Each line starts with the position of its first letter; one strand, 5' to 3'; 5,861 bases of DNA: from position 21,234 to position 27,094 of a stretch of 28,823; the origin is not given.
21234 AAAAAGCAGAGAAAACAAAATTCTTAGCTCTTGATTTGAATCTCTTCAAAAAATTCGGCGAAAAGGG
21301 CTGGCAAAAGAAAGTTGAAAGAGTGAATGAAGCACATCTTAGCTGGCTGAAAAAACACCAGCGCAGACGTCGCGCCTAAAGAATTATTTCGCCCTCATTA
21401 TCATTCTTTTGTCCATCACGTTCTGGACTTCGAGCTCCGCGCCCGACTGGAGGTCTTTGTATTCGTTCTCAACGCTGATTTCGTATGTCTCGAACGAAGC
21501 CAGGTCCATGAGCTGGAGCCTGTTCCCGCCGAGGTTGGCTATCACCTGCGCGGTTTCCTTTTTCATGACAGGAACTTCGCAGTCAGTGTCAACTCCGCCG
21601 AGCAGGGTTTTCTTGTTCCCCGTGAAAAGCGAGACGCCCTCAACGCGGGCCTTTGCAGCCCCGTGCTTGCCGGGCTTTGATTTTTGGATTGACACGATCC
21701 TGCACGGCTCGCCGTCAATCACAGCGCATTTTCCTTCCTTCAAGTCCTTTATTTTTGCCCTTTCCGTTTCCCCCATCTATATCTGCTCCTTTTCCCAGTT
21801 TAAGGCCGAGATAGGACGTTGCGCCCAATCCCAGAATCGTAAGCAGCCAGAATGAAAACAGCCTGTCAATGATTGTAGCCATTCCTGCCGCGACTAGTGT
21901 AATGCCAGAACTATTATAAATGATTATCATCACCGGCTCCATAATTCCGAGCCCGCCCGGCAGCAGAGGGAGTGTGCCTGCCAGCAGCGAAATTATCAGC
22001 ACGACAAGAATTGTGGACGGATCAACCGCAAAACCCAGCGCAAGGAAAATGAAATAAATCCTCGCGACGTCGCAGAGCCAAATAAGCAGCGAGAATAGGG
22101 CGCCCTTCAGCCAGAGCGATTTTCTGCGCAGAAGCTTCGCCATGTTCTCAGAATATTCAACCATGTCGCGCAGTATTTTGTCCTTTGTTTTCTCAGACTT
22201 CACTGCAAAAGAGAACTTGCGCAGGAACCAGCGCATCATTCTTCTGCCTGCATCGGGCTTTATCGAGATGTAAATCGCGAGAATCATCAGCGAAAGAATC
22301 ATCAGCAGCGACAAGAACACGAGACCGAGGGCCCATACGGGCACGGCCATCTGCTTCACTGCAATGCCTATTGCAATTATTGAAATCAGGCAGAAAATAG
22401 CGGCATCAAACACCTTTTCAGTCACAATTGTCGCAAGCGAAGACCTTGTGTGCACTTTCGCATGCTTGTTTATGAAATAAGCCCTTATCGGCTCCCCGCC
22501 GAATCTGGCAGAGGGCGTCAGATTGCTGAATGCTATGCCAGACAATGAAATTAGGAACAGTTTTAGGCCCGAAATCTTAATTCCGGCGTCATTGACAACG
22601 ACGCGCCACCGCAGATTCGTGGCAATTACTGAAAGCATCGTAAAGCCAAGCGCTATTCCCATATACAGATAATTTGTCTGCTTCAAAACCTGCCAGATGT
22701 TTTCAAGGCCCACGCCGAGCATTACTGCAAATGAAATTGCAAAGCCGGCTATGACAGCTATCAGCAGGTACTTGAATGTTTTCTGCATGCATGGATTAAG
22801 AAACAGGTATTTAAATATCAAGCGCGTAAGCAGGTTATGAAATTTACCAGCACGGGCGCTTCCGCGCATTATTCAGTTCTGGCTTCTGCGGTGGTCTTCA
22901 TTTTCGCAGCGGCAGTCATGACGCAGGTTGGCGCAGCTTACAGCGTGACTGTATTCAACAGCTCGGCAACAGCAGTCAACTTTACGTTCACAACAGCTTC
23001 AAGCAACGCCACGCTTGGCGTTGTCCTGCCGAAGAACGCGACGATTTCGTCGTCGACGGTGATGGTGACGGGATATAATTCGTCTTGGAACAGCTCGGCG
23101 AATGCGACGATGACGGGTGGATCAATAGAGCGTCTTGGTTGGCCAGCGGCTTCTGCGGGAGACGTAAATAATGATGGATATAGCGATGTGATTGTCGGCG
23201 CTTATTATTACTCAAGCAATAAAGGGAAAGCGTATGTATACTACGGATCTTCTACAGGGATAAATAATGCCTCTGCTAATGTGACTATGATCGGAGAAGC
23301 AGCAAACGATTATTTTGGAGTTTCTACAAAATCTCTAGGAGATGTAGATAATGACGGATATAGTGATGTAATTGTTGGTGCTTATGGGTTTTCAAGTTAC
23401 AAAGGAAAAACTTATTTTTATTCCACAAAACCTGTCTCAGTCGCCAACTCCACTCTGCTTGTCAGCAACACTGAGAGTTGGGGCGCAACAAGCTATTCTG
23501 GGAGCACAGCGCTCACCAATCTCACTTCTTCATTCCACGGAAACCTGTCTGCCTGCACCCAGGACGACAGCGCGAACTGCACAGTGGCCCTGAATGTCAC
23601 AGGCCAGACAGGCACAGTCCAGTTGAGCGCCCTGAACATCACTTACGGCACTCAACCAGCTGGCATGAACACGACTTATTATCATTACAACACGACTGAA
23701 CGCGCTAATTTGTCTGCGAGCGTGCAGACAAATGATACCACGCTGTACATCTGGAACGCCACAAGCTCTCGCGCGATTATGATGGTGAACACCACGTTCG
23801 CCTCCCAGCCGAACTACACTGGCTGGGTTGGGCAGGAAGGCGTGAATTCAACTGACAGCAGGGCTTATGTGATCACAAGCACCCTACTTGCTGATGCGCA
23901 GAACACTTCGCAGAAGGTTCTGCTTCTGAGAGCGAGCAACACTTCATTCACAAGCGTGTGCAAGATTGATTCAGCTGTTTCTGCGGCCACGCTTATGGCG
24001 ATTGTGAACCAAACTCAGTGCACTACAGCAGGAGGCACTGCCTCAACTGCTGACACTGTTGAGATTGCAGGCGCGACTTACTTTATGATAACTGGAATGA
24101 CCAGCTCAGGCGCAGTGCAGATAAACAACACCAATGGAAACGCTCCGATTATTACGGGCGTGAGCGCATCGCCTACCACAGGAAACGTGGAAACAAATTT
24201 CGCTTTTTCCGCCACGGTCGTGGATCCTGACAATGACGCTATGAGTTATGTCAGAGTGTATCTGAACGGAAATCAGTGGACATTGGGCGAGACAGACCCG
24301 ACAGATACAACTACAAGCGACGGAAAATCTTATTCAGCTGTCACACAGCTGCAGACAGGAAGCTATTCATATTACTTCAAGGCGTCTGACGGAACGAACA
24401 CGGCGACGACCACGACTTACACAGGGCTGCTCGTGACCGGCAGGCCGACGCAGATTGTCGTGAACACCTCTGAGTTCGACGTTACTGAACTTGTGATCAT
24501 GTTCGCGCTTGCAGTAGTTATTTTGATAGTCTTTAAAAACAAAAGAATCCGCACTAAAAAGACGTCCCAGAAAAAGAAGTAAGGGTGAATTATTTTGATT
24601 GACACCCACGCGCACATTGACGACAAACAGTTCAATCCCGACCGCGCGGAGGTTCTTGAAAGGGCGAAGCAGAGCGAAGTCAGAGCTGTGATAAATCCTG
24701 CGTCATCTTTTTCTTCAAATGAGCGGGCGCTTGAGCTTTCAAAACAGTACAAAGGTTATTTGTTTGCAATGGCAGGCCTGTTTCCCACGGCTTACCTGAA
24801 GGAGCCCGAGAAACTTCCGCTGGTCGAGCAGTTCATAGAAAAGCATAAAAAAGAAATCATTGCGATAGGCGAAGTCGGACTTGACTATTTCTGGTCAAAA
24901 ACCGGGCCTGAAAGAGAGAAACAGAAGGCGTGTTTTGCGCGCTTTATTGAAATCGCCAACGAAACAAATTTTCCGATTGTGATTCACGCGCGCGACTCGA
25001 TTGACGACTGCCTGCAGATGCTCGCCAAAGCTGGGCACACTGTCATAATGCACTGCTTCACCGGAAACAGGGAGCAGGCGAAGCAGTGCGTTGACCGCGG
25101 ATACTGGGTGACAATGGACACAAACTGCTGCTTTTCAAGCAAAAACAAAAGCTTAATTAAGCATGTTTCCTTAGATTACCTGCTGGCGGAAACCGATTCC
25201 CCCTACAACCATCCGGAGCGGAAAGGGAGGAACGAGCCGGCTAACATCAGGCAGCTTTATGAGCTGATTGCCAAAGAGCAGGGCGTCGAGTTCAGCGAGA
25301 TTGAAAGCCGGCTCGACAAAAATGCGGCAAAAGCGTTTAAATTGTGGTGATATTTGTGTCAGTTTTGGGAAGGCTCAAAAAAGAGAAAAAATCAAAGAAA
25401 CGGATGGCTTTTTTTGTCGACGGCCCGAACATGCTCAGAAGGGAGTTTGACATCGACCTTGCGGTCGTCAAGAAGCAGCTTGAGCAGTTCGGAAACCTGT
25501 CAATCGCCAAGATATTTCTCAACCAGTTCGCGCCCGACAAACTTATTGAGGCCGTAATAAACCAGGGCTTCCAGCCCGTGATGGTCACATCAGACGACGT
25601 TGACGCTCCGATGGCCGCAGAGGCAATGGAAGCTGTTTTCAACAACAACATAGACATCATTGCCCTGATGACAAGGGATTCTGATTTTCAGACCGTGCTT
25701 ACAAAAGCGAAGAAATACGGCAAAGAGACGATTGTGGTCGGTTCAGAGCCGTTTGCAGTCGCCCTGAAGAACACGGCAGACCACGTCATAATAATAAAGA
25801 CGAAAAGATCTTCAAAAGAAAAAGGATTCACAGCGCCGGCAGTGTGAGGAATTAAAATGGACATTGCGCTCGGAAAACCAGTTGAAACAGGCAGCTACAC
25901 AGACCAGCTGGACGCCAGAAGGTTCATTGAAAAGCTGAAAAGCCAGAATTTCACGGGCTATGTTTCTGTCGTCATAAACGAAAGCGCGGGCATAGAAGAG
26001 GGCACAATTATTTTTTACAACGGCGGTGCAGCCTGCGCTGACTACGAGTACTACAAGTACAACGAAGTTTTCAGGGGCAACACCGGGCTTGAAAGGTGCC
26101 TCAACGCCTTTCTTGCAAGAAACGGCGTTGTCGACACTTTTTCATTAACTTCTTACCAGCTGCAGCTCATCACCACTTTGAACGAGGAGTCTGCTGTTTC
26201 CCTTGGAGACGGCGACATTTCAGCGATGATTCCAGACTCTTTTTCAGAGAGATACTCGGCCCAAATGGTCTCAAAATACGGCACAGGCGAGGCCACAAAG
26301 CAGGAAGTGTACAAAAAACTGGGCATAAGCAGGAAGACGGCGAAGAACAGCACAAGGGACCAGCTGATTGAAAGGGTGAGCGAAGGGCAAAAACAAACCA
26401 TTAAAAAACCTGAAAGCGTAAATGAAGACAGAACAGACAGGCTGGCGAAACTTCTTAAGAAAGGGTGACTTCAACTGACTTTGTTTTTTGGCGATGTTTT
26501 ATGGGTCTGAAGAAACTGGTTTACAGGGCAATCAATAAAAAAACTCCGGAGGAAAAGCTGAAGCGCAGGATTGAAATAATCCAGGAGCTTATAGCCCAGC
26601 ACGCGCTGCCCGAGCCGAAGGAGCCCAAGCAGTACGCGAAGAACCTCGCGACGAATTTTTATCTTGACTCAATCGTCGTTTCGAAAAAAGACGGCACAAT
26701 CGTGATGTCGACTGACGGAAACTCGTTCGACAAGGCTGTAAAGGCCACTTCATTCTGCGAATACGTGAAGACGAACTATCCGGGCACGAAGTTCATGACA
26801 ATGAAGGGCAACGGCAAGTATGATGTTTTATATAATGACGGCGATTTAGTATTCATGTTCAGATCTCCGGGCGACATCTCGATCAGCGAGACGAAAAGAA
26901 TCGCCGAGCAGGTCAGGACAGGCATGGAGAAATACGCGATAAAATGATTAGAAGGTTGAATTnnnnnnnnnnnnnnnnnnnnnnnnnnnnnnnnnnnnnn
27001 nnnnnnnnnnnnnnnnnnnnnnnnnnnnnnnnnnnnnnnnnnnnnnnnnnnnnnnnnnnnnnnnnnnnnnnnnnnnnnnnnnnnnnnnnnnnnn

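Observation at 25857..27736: DUF2226(PATAN-like) / roadblock-like / MinD cluster: candidate archaeal positioning or polarity module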

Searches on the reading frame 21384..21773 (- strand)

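Call 110: search_protein_families(library=pfam, proteins=[window:21384-21773:-], max_evalue=0.0001)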
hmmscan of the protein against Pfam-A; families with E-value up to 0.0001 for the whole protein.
window:21384-21773:- (129 aa): 2 families
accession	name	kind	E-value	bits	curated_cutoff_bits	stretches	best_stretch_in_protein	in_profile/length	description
PF21485.3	IF5A-like_N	-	2.8e-14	53.2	27.1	1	3-55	3-55/63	Translation initiation factor 5A-like, N-terminal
PF08207.18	EFP_N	-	9.1e-08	32.4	23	1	8-54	2-47/58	Elongation factor P (EF-P) KOW-like domain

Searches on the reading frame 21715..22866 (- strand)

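Call 91: search_protein_families(library=pfam, proteins=[window:21715-22866:-], max_evalue=0.0001)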
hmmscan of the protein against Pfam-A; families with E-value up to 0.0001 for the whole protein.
window:21715-22866:- (383 aa): 1 family
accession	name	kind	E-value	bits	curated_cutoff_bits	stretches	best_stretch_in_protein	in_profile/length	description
PF03706.18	LPG_synthase_TM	-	4.1e-52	178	33.4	1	38-346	1-302/302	Lysylphosphatidylglycerol synthase TM region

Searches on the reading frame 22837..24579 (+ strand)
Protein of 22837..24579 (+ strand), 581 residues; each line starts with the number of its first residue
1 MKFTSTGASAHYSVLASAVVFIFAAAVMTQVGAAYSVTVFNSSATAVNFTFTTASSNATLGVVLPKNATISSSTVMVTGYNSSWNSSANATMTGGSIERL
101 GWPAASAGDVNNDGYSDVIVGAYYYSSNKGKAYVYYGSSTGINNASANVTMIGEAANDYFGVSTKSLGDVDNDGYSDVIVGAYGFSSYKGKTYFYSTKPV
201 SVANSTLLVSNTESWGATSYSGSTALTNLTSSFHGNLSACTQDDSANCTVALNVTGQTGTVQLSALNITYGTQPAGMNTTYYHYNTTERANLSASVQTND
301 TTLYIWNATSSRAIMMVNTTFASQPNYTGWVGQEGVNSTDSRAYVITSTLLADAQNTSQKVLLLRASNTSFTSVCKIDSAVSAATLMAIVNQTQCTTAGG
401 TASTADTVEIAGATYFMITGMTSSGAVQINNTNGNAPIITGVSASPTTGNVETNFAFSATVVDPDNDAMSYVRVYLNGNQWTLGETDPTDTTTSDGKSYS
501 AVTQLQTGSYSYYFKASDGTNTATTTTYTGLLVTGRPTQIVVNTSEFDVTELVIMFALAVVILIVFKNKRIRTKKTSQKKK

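Call 91: search_protein_families(library=pfam, proteins=[window:22837-24579:+], max_evalue=0.0001)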
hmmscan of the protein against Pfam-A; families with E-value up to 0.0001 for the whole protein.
window:22837-24579:+ (581 aa): 2 families
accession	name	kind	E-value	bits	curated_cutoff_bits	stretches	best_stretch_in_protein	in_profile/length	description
PF01839.29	FG-GAP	-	4.8e-15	55.5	22.1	2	102-135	2-37/37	FG-GAP repeat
PF13517.12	FG-GAP_3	-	1.5e-07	32.3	26.9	1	109-180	1-61/61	FG-GAP-like repeat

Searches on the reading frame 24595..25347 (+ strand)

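Call 3: search_protein_families(library=pfam, proteins=[window:24595-25347:+], max_evalue=1)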
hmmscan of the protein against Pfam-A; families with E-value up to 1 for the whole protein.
window:24595-25347:+ (251 aa): 3 families
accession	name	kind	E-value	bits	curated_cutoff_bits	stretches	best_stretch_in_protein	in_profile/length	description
PF01026.27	TatD_DNase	-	3e-68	230.4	27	1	2-249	1-253/253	TatD related DNase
PF01979.26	Amidohydro_1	-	0.027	14.2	25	1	2-176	7-204/345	Amidohydrolase family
PF07969.17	Amidohydro_3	-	0.19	11.6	29.7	1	21-134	165-284/472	Amidohydrolase family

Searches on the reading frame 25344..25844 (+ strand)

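Call 3: search_protein_families(library=pfam, proteins=[window:25344-25844:+], max_evalue=1)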
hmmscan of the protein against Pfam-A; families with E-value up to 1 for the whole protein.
window:25344-25844:+ (167 aa): 5 families
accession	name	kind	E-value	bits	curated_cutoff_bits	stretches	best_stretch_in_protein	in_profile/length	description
PF01936.24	NYN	-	1e-22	81.6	24.2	1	20-151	1-144/145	NYN domain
PF00245.25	Alk_phosphatase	-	0.071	12.5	24.4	1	87-132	59-104/423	Alkaline phosphatase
PF00867.23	XPG_I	-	0.091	13.6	24.9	1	86-115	5-34/89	XPG I-region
PF24172.1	CdiI_ImmP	-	0.12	13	33.2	1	48-109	38-104/129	CdiI immunity protein EcoliA0-like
PF23511.1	Microp_apicomplexa_7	-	0.23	12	31.3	1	89-118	47-76/86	Apicomplexa microprotein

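Call 4: search_protein_families(library=ncbifam, proteins=[window:25344-25844:+], max_evalue=1)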
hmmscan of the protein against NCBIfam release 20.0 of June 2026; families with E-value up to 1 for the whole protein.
window:25344-25844:+ (167 aa): 1 family
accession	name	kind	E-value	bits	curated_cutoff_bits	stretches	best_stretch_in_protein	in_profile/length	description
TIGR00288.1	TIGR00288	hypoth_equivalog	8.1e-60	201.3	178.45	1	12-154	16-158/160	TIGR00288 family NYN domain-containing protein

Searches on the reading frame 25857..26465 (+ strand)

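Call 3: search_protein_families(library=pfam, proteins=[window:25857-26465:+], max_evalue=1)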
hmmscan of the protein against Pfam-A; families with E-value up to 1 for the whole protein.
window:25857-26465:+ (203 aa): 6 families
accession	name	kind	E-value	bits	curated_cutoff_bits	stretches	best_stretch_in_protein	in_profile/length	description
PF09987.14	DUF2226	-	7.1e-08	32.7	22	1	7-176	7-177/252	Uncharacterized protein conserved in archaea (DUF2226)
PF24657.1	DUF7646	-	0.077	13.4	27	1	137-174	22-58/85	Domain of unknown function (DUF7646)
PF05036.18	SPOR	-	0.087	13.6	21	1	11-40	9-38/76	SPOR domain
PF22155.1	Mre11_acc_DNA_cap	-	0.16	12.2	27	1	30-46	23-39/56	Mre11 accessory DNA binding capping domain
PF10281.14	Ish1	-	0.19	12.5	26.6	0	156-175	17-35/37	Putative nuclear envelope organisation protein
PF17194.10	AbiEi_3_N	-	0.21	12.1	26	1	136-177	7-48/93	Transcriptional regulator, AbiEi antitoxin N-terminal domain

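Call 4: search_protein_families(library=ncbifam, proteins=[window:25857-26465:+], max_evalue=1)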
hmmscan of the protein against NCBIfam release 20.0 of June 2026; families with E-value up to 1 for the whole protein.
window:25857-26465:+ (203 aa): 0 families

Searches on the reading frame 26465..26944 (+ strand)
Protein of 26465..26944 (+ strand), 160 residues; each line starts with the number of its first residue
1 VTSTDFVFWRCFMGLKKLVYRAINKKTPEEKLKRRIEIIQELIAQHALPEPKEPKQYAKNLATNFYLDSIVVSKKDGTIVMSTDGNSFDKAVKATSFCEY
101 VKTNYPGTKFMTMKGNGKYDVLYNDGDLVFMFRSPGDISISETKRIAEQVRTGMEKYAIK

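Call 3: search_protein_families(library=pfam, proteins=[window:26465-26944:+], max_evalue=1)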
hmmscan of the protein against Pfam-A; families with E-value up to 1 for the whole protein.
window:26465-26944:+ (160 aa): 1 family
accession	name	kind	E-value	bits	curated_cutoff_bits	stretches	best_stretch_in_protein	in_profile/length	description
PF14285.11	DUF4367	-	0.0018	19.1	22.1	1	73-150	31-110/110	Domain of unknown function (DUF4367)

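Call 4: search_protein_families(library=ncbifam, proteins=[window:26465-26944:+], max_evalue=1)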
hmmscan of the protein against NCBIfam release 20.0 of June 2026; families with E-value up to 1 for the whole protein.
window:26465-26944:+ (160 aa): 0 families

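Call 11: find_homologous_proteins(query=window:26501-26944:+, max_evalue=0.01)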
Query window:26501-26944:+ (148 aa): 4 proteins with E <= 0.01 among 12 candidates.
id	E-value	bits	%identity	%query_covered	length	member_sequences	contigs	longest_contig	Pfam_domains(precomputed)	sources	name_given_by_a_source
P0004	1.3e-91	322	100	100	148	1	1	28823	-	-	-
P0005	2.1e-41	159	50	99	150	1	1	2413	-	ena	-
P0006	1.6e-38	150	46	97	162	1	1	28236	-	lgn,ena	-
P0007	1.3e-34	137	44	98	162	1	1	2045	-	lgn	-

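Call 13: find_encoding_contigs(protein=P0006, flank=6000)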
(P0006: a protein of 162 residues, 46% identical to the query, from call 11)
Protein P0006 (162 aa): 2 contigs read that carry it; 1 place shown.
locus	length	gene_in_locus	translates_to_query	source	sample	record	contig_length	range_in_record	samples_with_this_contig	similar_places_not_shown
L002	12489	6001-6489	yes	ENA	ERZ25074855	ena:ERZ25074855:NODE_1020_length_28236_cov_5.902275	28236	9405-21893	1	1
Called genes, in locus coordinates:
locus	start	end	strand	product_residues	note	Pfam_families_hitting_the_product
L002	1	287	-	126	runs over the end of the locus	PF00293:NUDIX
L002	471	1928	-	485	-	PF00587:tRNA-synt_2b, PF03129:HGTP_anticodon, PF09180:ProRS-C_1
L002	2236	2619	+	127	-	-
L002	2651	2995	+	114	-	-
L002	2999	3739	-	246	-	PF01978:TrmB, PF13091:PLDc_2 (faint)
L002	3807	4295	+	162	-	PF00856:SET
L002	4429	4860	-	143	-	PF21485:IF5A-like_N, PF08207:EFP_N (weak)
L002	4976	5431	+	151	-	PF01936:NYN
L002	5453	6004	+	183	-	PF09987:DUF2226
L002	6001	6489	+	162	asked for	-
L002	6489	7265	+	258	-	PF00142:Fer4_NifH (weak), PF01656:CbiA, PF02374:ArsA_ATPase (weak), PF06564:CBP_BcsQ, PF09140:MipZ (weak), PF10609:ParA, PF13614:AAA_31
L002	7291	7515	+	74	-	PF01423:LSM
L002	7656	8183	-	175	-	PF00252:Ribosomal_L16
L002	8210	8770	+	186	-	PF00293:NUDIX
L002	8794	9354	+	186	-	-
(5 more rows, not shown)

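Call 14: find_encoding_contigs(protein=P0005, flank=6000)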
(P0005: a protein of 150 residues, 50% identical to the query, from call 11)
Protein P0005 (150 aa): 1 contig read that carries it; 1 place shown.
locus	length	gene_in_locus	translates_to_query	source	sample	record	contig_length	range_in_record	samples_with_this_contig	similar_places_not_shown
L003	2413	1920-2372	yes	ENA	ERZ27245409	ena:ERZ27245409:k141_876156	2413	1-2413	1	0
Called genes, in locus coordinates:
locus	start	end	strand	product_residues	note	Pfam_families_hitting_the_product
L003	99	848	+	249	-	PF01026:TatD_DNase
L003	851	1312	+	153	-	PF01936:NYN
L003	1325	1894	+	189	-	PF09987:DUF2226 (weak)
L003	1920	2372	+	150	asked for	-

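Call 15: find_encoding_contigs(protein=P0007, flank=6000)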
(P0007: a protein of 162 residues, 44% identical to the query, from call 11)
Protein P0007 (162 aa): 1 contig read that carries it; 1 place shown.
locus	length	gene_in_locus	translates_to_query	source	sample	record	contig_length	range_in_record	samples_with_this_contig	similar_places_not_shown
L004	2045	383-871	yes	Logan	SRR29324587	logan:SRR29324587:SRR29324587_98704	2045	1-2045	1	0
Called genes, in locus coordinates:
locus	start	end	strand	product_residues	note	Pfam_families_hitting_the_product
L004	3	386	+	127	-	?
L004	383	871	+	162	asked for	-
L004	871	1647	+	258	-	PF00142:Fer4_NifH (weak), PF01656:CbiA, PF02374:ArsA_ATPase (weak), PF06564:CBP_BcsQ, PF09140:MipZ (faint), PF10609:ParA, PF13614:AAA_31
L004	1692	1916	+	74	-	PF01423:LSM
